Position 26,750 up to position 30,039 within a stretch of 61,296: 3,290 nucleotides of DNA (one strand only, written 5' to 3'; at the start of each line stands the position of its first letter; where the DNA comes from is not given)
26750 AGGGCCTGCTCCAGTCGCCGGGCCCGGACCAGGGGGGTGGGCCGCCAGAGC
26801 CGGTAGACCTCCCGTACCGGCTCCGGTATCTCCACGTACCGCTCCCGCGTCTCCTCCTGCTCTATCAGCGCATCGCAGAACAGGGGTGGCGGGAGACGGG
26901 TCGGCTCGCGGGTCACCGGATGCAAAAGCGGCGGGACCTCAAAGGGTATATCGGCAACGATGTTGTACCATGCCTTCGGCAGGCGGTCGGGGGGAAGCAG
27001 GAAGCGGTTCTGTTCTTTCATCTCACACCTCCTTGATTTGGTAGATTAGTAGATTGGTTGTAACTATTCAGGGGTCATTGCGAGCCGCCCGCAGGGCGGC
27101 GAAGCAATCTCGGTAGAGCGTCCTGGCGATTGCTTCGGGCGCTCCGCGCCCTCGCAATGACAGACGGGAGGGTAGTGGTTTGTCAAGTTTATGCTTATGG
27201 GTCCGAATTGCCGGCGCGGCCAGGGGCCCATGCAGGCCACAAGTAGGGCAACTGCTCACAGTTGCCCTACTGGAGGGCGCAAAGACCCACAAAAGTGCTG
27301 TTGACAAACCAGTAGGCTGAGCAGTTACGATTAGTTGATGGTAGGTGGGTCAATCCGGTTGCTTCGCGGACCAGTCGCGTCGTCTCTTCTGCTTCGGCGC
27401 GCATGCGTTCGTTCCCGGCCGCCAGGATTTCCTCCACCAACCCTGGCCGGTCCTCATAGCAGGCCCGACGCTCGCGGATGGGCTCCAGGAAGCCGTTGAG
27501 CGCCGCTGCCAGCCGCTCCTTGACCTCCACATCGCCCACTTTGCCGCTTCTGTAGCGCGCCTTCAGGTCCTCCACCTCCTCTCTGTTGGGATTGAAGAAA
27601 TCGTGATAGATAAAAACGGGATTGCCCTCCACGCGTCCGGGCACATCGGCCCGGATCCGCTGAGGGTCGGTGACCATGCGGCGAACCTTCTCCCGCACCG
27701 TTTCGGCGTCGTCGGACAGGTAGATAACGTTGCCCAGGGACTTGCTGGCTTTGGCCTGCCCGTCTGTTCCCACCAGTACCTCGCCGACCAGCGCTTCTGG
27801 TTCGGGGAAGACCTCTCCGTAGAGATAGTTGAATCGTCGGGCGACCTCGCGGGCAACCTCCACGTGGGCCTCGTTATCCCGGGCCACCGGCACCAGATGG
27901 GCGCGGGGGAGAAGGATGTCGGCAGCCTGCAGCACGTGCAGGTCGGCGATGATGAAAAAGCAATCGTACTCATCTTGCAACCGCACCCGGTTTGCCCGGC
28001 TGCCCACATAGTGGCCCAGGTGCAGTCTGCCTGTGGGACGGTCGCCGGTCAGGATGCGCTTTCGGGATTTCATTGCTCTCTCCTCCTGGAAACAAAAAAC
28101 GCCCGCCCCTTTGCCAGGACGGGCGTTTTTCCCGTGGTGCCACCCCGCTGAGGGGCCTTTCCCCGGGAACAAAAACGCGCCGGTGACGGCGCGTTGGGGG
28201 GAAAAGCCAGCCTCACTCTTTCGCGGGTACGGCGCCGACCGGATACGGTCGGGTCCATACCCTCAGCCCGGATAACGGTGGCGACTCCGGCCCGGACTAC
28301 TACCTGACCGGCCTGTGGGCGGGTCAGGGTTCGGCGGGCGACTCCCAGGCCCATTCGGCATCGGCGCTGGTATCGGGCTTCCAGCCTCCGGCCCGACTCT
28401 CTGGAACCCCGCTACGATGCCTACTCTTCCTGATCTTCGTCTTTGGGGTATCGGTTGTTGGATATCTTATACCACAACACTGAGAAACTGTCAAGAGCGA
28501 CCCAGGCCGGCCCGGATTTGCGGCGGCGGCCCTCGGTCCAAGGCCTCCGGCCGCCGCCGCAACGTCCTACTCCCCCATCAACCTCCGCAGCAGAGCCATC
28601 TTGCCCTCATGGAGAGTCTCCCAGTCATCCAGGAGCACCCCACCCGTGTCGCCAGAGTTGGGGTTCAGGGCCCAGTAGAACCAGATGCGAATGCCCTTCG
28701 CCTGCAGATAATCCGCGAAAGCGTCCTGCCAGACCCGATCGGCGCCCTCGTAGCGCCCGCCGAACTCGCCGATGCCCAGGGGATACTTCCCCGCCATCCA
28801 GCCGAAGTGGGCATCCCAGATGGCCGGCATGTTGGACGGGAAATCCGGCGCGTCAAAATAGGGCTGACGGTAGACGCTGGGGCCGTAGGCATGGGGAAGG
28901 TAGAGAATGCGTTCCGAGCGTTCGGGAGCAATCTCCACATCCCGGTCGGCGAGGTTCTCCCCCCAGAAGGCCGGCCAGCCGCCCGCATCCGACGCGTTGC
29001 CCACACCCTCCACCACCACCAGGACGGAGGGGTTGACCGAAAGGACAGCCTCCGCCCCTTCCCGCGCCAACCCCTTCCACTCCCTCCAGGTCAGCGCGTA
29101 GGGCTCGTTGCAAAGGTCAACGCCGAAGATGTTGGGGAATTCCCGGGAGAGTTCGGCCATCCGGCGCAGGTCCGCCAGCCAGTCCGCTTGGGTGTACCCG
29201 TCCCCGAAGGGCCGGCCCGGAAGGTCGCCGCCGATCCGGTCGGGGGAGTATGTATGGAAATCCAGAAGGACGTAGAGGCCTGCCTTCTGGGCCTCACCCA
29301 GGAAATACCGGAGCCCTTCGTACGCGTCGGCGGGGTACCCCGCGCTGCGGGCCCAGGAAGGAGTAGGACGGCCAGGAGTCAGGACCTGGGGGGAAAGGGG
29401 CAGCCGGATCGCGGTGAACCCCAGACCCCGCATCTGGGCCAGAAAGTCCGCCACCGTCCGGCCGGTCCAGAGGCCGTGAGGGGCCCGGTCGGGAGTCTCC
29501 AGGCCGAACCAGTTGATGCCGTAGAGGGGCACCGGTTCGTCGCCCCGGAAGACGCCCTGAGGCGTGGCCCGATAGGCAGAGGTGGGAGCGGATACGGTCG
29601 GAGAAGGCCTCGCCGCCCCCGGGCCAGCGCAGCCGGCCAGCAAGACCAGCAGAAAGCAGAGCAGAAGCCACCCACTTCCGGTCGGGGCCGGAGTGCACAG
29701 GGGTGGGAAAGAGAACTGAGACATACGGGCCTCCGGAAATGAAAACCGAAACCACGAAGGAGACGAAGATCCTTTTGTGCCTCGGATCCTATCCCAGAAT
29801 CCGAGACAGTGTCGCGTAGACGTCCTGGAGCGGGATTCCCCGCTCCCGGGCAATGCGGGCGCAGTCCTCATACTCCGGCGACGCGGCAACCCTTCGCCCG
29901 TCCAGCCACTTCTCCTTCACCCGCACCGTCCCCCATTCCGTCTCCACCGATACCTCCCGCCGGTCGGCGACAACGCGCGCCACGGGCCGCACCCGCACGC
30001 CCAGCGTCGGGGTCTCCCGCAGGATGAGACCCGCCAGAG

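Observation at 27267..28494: T-box(Trp)-controlled trpS homolog missing about 80 internal residues, with eroded catalytic signatures, heading a likely trpS*-trpB2 unit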

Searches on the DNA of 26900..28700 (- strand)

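Call 4: search_rna_families(source=window, start=26900, end=28700, threshold=evalue, max_evalue=10, show_alignments=3)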
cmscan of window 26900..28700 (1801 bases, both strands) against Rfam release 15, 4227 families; matches with E-value up to 10: 15.
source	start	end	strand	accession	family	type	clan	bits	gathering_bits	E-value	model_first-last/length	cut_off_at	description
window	28112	28446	-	RF00230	T-box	Cis-reg; leader;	-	60.2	93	3.8e-12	1-219/219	no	T-box leader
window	28059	28133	+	RF00506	Thr_leader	Cis-reg; leader;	-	24.4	55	0.078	1-118/118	no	Threonine operon leader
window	28094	28131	-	RF00506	Thr_leader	Cis-reg; leader;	-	23.7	55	0.12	80-116/118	no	Threonine operon leader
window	28092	28218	-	RF02868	ncS037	Gene; sRNA;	-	22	112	0.66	1-152/152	no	Burkholderia sRNA 37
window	28130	28194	-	RF02917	Burkholderiales-2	Cis-reg;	-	18.1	67.9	6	1-74/74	no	Burkholderiales-2 RNA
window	28504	28566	-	RF00630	P26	Gene;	-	17.3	36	1.5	1-66/66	no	Pseudomonas sRNA P26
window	27483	27498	-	RF01727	SAM-SAH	Cis-reg; riboswitch;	-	17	40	0.9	10-25/49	no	SAM/SAH riboswitch aptamer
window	28154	28208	-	RF02260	MAT2A_A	Cis-reg;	-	16.9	40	2.3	1-65/65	no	MAT2A 3'UTR stem loop A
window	28092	28197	-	RF02837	anti-hemB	Gene; sRNA;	-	16.6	49.5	0.88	1-81/81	no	Burkholderia RNA 7 (anti-hemB)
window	28077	28132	+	RF02278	Betaproteobacteria_toxic_sRNA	Gene; sRNA;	-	16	50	4.5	1-64/64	no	Betaproteobacteria toxic small RNA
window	28091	28220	-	RF02883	BcKCsr2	Gene; sRNA;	-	15.5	40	1.5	1-129/129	no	Burkholderia sRNA 2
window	28225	28347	+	RF02357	RNaseP-T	Gene; ribozyme;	CL00002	13.3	60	5.4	11-180/208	no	RNaseP truncated form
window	28418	28431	-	RF02914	DUF805b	Cis-reg;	CL00115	11.8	35.6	7.5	1-35/35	no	DUF805b RNA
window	27945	27959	+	RF01122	sR39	Gene; snRNA; snoRNA; CD-box;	-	11.7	50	7.7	1-56/56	no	Small nucleolar RNA sR39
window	28168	28211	-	RF02654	MicL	Gene; sRNA;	-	10.1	56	7.5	1-308/308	no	MicL sRNA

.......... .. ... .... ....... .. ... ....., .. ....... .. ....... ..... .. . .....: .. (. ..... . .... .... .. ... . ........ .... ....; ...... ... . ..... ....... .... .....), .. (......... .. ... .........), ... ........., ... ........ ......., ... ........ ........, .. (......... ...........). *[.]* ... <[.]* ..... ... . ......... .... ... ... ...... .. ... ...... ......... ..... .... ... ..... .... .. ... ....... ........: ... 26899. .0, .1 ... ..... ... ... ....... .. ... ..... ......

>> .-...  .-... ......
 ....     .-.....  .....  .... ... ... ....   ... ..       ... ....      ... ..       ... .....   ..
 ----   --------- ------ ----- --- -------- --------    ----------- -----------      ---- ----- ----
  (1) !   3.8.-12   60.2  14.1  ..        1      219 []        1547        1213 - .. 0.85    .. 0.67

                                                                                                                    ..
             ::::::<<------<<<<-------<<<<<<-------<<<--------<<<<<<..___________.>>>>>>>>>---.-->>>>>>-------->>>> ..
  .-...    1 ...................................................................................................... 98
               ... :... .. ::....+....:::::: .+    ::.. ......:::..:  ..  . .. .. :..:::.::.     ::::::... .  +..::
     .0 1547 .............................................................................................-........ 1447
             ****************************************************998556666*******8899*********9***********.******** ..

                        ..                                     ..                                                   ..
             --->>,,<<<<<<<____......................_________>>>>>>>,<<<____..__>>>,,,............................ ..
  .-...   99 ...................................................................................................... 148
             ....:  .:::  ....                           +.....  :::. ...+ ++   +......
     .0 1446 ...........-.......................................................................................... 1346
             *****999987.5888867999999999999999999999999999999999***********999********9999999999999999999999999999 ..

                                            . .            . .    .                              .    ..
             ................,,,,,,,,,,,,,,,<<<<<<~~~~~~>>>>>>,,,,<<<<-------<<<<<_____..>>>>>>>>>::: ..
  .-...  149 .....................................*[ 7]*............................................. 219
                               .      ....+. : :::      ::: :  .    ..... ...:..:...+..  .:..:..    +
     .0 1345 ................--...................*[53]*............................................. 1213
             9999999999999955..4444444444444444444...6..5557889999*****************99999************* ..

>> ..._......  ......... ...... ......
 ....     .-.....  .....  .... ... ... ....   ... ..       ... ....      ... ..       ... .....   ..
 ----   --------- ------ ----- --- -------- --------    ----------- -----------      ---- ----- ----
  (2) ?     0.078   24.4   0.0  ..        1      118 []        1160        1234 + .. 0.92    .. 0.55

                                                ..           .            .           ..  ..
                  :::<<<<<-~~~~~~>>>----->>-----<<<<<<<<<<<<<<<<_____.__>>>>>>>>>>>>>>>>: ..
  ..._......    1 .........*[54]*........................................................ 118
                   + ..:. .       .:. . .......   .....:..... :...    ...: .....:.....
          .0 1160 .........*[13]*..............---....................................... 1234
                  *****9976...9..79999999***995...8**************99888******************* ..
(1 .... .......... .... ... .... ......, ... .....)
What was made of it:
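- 28087..28461 (-): T-box(Trp) leader. Specifier UGG at 28353..28351, flanked by GAA and G. T-box sequence at 28146..28131, with a UGGC bulge. Terminator hairpin at about 28126..28100 and U-run at 28099..28090. RF00230 match at 28446..28112, 60.2 bits, E 3.8e-12, full model (call 4).
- On T-box leader (RF00230): GAA-UGG-G is aligned to the specifier position (call 4). 60.2 bits against 93, with E 3.8e-12 (call 4).
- Checked: A full-length T-box match lies at 28446..28112 (60.2 bits, E 3.8e-12, below Rfam's gathering score of 93; call 4).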

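Call 20: search_rna_families(sources=[L013, L014, L015, L017, L018, L019, L020, L022, L024, L011], threshold=evalue, max_evalue=0.001)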
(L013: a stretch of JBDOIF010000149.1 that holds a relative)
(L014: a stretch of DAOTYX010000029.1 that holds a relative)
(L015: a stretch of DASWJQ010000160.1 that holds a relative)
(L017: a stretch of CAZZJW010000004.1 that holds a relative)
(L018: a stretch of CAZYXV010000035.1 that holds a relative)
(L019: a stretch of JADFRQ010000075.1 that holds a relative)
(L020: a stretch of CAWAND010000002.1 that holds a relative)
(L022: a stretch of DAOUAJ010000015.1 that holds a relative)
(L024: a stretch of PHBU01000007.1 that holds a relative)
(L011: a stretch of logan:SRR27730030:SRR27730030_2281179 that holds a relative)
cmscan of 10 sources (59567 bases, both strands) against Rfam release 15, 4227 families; matches with E-value up to 0.001: 7.
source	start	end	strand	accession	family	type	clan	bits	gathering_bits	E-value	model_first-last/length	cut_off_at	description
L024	2611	2948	+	RF00230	T-box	Cis-reg; leader;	-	102.3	93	1.8e-21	1-219/219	no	T-box leader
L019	2628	2918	+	RF00230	T-box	Cis-reg; leader;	-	96.7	93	5e-20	1-219/219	no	T-box leader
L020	2643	2911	+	RF00230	T-box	Cis-reg; leader;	-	96.5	93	5.6e-20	1-219/219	no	T-box leader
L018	2245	2621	+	RF00230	T-box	Cis-reg; leader;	-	85.4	93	4.1e-17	1-219/219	no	T-box leader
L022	870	1184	+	RF00230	T-box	Cis-reg; leader;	-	84.3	93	7.7e-17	1-219/219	no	T-box leader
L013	2631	2950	+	RF00230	T-box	Cis-reg; leader;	-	63.3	93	2e-11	1-219/219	no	T-box leader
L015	1130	1358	+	RF00230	T-box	Cis-reg; leader;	-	56.6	93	1.1e-09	1-219/219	no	T-box leader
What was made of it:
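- On T-box leader (RF00230): Orthologous leaders of other Anaerolineae reach 96-102 bits (call 20).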

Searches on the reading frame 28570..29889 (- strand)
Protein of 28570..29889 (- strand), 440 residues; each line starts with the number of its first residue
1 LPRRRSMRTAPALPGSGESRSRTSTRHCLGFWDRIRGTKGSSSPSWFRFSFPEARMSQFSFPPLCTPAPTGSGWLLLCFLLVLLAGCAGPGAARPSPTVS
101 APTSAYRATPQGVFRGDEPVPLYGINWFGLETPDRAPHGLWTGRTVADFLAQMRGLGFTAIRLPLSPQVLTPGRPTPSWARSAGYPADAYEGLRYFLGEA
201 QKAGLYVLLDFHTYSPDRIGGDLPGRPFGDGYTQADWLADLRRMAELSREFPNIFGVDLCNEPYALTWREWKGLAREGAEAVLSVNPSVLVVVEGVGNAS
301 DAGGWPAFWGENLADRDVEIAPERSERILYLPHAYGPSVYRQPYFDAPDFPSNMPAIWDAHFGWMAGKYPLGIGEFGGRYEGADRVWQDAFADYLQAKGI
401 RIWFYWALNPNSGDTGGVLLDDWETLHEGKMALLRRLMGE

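Call 63: search_protein_families(library=pfam, proteins=[window:28570-29889:-], max_evalue=0.001)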
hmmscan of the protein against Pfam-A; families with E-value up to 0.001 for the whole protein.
window:28570-29889:- (440 aa): 1 family
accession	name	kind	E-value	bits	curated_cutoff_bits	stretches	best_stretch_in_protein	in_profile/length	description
PF00150.24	Cellulase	-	1.1e-33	117.4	23.5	1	124-412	7-272/272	Cellulase (glycosyl hydrolase family 5)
